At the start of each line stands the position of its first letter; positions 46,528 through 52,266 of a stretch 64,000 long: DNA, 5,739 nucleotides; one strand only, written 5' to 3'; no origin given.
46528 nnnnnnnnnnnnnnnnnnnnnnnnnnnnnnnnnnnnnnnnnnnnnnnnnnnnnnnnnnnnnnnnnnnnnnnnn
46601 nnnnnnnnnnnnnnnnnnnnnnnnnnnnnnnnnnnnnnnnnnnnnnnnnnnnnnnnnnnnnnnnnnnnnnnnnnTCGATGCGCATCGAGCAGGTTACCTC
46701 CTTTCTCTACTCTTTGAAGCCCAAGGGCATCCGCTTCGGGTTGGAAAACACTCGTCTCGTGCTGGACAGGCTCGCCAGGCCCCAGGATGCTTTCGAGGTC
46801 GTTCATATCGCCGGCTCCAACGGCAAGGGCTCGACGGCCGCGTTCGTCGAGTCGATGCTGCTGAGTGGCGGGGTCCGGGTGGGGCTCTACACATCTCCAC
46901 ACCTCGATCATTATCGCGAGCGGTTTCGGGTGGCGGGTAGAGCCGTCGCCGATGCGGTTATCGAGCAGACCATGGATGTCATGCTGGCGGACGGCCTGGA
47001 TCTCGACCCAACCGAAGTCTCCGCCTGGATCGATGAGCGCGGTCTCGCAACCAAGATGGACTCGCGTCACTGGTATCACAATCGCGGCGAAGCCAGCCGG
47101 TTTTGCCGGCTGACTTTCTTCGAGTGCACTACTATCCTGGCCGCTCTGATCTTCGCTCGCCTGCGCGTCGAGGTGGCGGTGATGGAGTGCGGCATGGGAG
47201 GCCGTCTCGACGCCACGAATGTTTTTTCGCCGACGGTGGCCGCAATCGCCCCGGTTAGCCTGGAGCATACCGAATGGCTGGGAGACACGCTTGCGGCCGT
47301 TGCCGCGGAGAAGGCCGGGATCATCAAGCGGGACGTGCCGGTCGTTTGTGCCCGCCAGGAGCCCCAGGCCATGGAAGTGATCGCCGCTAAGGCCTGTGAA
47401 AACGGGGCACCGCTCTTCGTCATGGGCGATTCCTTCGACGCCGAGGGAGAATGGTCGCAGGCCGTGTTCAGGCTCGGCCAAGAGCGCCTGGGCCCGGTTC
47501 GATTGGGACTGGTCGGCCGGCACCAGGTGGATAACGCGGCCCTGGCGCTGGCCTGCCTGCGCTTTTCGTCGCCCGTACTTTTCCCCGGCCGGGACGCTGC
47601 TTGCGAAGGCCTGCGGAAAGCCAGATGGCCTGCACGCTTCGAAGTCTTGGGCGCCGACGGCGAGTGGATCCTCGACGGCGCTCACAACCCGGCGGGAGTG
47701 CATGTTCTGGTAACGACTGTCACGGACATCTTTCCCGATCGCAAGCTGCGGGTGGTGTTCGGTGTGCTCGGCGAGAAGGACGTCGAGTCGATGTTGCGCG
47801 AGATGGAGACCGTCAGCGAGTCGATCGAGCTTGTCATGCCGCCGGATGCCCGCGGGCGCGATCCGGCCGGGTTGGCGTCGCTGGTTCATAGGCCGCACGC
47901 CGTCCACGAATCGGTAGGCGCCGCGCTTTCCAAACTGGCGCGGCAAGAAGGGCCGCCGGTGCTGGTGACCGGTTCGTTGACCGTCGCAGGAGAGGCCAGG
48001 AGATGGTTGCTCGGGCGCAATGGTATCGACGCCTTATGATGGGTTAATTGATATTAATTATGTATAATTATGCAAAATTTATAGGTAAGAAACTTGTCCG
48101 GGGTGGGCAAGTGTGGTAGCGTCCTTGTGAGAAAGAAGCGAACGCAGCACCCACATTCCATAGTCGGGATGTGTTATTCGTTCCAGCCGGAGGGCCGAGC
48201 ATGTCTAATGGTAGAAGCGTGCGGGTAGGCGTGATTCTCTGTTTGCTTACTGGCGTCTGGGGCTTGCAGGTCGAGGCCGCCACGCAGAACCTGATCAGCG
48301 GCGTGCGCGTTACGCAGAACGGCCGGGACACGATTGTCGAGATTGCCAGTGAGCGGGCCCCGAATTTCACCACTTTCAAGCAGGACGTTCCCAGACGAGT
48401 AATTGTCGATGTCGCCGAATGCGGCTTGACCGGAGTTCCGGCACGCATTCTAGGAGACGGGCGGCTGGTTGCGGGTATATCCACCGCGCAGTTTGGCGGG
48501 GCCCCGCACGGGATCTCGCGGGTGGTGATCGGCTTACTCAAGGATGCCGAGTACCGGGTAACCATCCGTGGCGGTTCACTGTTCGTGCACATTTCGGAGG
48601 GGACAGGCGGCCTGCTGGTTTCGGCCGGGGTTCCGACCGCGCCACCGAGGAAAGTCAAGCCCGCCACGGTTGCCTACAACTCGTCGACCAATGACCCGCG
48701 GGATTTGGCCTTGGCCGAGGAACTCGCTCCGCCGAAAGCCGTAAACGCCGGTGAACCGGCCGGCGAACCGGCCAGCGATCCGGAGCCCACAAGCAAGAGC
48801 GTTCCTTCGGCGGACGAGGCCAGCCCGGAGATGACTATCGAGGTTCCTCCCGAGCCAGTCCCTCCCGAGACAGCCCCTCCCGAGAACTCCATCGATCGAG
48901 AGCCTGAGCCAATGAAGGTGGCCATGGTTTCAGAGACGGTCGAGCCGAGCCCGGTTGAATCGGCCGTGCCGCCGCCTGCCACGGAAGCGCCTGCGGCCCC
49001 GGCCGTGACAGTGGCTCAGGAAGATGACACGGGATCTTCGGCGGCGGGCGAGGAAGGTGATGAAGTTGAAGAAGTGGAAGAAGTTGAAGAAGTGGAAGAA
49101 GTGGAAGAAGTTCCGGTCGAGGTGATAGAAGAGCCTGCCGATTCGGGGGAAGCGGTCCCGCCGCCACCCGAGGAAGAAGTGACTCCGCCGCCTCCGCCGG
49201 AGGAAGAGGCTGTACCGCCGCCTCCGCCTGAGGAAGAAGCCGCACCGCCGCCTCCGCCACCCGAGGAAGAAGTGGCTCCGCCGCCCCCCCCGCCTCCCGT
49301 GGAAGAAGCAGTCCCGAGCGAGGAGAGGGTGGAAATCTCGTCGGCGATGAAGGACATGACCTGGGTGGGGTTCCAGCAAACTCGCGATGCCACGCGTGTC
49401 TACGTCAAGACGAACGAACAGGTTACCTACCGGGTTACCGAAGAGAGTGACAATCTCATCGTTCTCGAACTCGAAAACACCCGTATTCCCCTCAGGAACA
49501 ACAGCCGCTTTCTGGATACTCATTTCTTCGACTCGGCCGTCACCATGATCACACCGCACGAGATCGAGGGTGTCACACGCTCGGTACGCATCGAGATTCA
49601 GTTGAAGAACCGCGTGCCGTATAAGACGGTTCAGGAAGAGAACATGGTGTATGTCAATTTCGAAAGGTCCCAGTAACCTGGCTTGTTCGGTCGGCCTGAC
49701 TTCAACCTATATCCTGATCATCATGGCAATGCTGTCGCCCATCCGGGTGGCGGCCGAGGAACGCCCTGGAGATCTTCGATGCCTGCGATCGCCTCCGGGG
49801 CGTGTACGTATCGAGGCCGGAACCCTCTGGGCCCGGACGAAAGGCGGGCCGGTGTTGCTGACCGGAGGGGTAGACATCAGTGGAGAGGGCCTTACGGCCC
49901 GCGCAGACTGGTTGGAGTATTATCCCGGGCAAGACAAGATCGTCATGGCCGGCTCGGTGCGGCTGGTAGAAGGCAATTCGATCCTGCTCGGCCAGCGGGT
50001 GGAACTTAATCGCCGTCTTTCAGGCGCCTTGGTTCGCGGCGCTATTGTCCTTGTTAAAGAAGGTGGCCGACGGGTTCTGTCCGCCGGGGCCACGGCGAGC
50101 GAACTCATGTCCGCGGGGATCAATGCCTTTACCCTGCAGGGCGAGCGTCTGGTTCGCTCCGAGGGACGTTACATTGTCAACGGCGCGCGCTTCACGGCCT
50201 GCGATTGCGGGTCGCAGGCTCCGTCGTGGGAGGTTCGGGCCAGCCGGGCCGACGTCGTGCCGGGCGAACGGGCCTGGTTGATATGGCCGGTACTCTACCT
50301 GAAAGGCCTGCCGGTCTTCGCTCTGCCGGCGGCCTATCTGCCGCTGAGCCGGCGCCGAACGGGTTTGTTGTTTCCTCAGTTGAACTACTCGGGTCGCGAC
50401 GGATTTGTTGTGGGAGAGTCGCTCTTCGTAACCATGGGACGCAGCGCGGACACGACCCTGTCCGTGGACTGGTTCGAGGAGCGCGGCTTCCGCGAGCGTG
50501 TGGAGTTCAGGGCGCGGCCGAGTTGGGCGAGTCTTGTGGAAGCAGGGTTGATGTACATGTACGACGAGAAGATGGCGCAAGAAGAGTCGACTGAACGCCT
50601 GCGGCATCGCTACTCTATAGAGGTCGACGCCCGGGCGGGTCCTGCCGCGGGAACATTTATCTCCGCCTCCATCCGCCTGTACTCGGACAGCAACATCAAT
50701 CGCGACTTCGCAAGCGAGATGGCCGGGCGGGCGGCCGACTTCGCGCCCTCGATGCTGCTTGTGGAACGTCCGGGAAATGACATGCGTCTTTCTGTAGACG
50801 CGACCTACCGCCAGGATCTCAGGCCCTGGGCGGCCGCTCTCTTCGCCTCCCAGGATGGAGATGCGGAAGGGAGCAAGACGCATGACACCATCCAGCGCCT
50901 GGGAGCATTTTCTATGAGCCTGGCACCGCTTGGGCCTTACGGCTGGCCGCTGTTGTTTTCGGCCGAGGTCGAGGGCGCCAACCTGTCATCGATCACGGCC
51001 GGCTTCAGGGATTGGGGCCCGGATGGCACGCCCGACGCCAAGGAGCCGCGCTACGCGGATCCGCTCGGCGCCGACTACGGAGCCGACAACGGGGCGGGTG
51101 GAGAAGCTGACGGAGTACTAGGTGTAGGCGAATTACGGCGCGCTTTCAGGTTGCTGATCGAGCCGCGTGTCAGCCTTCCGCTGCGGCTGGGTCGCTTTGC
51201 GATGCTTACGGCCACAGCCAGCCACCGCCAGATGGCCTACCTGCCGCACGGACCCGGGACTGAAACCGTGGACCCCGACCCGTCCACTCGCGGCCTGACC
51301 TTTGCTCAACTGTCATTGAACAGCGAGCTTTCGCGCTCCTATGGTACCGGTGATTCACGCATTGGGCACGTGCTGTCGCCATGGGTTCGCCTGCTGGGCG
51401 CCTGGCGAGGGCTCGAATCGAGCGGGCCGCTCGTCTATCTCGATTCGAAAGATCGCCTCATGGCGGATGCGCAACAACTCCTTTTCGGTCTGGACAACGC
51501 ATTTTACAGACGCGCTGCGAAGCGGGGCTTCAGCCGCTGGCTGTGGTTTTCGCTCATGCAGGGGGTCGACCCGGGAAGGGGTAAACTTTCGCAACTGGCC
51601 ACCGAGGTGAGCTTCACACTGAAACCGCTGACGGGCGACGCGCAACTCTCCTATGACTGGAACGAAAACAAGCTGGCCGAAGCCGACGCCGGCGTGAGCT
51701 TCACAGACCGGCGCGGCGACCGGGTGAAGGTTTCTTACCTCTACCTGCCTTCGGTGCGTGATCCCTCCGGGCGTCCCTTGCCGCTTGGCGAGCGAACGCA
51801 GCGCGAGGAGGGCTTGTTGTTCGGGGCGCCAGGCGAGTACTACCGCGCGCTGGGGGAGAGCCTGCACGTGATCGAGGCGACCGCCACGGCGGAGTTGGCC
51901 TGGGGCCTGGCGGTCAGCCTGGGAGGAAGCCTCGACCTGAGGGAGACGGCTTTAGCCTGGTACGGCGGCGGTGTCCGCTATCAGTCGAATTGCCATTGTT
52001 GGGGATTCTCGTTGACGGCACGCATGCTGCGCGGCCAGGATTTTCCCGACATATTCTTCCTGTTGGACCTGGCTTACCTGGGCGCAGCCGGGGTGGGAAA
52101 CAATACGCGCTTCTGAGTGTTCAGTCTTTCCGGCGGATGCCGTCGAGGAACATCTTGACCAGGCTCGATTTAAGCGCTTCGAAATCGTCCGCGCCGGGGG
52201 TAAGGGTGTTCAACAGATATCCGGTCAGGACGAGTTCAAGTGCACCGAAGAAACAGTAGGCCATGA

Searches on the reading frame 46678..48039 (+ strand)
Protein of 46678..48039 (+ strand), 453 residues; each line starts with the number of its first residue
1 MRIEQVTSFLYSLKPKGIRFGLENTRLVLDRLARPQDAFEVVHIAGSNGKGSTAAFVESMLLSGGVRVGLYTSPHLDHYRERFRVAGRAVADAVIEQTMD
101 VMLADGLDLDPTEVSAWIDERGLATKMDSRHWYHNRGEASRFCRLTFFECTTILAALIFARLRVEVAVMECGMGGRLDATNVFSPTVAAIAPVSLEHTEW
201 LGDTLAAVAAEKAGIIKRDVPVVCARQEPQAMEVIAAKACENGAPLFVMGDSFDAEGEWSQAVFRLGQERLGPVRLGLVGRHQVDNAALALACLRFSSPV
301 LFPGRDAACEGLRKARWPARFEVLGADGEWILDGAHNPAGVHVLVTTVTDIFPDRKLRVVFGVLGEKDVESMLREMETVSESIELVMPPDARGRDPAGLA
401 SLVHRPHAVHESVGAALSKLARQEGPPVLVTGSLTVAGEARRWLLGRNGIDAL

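Call 3: search_protein_families(library=pfam, proteins=[window:46678-48039:+], max_evalue=0.01)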
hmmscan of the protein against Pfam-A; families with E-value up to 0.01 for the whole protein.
window:46678-48039:+ (453 aa): 2 families
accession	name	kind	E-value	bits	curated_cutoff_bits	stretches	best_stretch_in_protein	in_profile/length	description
PF02875.26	Mur_ligase_C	-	4.5e-13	50.6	28.4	1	320-433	2-126/127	Mur ligase, glutamate ligase domain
PF08245.18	Mur_ligase_M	-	1.5e-10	41.8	24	1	159-293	52-199/200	Mur ligase middle domain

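Call 25: search_protein_families(library=ncbifam, proteins=[window:46678-48039:+], max_evalue=0.001)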
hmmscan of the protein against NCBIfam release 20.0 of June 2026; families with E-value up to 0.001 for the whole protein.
window:46678-48039:+ (453 aa): 18 families
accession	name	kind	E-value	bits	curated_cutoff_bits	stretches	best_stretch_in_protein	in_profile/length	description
TIGR01499.1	folC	subfamily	3e-100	336.4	162.65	1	22-444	1-400/400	bifunctional protein FolC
NF047860.1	Tet-DihydfolSynFolCMyb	equivalog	1.3e-66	225.5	700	1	23-448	47-466/468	bifunctional tetrahydrofolate synthase/dihydrofolate synthase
NF008101.0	PRK10846.1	equivalog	2.2e-60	204.6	360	2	143-434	119-404/422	bifunctional tetrahydrofolate synthase/dihydrofolate synthase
NF008896.0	PRK11929.1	equivalog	5.7e-12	44.3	1023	0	163-294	655-801/965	bifunctional UDP-N-acetylmuramoyl-L-alanyl-D-glutamate--2,6-diaminopimelate ligase MurE/UDP-N-acetylmuramoyl-tripeptide--D-alanyl-D-alanine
TIGR01085.1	murE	subfamily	1.8e-11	43.7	257.3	1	270-370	274-373/472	UDP-N-acetylmuramyl-tripeptide synthetase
NF001124.0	PRK00139.1-2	equivalog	1.7e-10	40.3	476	1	247-369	272-391/500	UDP-N-acetylmuramoyl-L-alanyl-D-glutamate--2,6-diaminopimelate ligase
NF001126.0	PRK00139.1-4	equivalog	1.8e-10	40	373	1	33-115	98-180/486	UDP-N-acetylmuramoyl-L-alanyl-D-glutamate--2,6-diaminopimelate ligase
TIGR01143.1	murF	subfamily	8.9e-10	38.1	288.6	1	153-362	115-332/418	UDP-N-acetylmuramoyl-tripeptide--D-alanyl-D-alanine ligase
NF010628.0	PRK14022.1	equivalog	8.7e-08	31.3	536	1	245-398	259-413/483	UDP-N-acetylmuramoyl-L-alanyl-D-glutamate--L-lysine ligase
TIGR01082.1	murC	equivalog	1.8e-07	30.6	335.1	1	183-361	166-352/449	UDP-N-acetylmuramate--L-alanine ligase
TIGR02068.2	cya_phycin_syn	equivalog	4.4e-07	28.3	850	0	316-405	718-810/862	cyanophycin synthetase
NF010623.0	PRK14016.1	subfamily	1.9e-06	26.4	877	0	316-404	720-811/871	cyanophycin synthetase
TIGR01087.1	murD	equivalog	4.4e-05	22.7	211.95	0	38-68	103-133/441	UDP-N-acetylmuramoyl-L-alanine--D-glutamate ligase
NF001129.0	PRK00139.2-3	equivalog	5.9e-05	21.7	762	0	254-370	308-411/517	UDP-N-acetylmuramoyl-L-alanyl-D-glutamate--2,6-diaminopimelate ligase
NF053648.1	pMurE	equivalog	6.1e-05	21.9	600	0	182-383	187-382/464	pseudomurein biosynthesis peptide ligase pMurE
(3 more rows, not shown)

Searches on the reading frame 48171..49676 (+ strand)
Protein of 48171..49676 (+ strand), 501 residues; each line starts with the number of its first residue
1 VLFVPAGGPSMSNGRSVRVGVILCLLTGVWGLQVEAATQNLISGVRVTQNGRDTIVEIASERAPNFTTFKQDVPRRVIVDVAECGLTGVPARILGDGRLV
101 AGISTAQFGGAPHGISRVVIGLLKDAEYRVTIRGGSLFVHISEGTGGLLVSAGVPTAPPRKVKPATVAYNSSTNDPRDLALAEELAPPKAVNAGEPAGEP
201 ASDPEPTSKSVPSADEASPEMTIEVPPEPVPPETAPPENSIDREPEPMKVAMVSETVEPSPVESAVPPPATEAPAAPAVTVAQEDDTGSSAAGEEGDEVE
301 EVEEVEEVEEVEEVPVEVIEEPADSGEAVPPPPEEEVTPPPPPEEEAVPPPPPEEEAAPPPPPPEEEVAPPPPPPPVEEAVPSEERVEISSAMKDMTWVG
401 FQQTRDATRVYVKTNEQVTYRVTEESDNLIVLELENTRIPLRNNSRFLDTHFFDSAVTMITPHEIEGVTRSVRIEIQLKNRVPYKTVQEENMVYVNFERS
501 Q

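Call 3: search_protein_families(library=pfam, proteins=[window:48171-49676:+], max_evalue=0.01)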
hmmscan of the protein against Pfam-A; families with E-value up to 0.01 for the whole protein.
window:48171-49676:+ (501 aa): 1 family
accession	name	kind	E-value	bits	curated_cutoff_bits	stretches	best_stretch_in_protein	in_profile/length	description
PF11741.13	AMIN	-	2e-13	50.8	20.5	2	401-489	4-93/101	AMIN domain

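Call 25: search_protein_families(library=ncbifam, proteins=[window:48171-49676:+], max_evalue=0.001)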
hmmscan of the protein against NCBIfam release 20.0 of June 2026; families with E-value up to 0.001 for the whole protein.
window:48171-49676:+ (501 aa): 0 families

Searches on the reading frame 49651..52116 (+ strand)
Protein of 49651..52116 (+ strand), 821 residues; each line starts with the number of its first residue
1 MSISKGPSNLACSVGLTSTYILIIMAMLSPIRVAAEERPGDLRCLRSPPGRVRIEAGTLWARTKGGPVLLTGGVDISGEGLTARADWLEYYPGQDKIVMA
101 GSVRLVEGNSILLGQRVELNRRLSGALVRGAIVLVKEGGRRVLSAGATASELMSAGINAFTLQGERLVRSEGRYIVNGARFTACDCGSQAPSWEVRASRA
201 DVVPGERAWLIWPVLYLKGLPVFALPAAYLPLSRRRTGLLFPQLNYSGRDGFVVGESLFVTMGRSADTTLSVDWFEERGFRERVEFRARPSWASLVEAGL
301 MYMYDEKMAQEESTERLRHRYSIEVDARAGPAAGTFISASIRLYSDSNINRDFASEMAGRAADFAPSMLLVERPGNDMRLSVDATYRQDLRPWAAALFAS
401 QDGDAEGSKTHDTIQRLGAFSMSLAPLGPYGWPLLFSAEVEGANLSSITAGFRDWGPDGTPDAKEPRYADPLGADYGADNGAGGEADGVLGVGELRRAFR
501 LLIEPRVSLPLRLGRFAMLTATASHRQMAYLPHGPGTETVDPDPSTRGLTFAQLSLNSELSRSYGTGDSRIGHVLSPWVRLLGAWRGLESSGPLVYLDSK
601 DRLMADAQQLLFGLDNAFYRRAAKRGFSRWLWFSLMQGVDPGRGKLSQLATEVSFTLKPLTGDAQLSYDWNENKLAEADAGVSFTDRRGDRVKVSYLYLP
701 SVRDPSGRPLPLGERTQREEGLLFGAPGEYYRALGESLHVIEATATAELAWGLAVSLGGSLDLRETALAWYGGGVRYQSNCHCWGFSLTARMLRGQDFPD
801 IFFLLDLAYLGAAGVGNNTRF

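Call 3: search_protein_families(library=pfam, proteins=[window:49651-52116:+], max_evalue=0.01)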
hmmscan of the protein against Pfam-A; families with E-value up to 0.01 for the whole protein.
window:49651-52116:+ (821 aa): 2 families
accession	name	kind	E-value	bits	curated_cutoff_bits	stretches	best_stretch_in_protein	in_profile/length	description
PF04453.20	LptD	-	2.3e-05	24.3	22.4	0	646-701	301-357/384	LPS transport system D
PF03968.19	LptD_N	-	0.00032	21.3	20.4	1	62-121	51-109/113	LptA/(LptD N-terminal domain) LPS transport protein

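Call 25: search_protein_families(library=ncbifam, proteins=[window:49651-52116:+], max_evalue=0.001)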
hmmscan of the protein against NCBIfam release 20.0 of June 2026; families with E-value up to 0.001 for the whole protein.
window:49651-52116:+ (821 aa): 2 families
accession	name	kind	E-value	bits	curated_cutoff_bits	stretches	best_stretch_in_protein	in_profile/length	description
NF002997.0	PRK03761.1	equivalog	3.1e-15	55.4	683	1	169-329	156-316/783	LPS assembly protein LptD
NF003358.0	PRK04423.1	equivalog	7.3e-12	44.3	944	1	179-360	165-338/799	LPS-assembly protein LptD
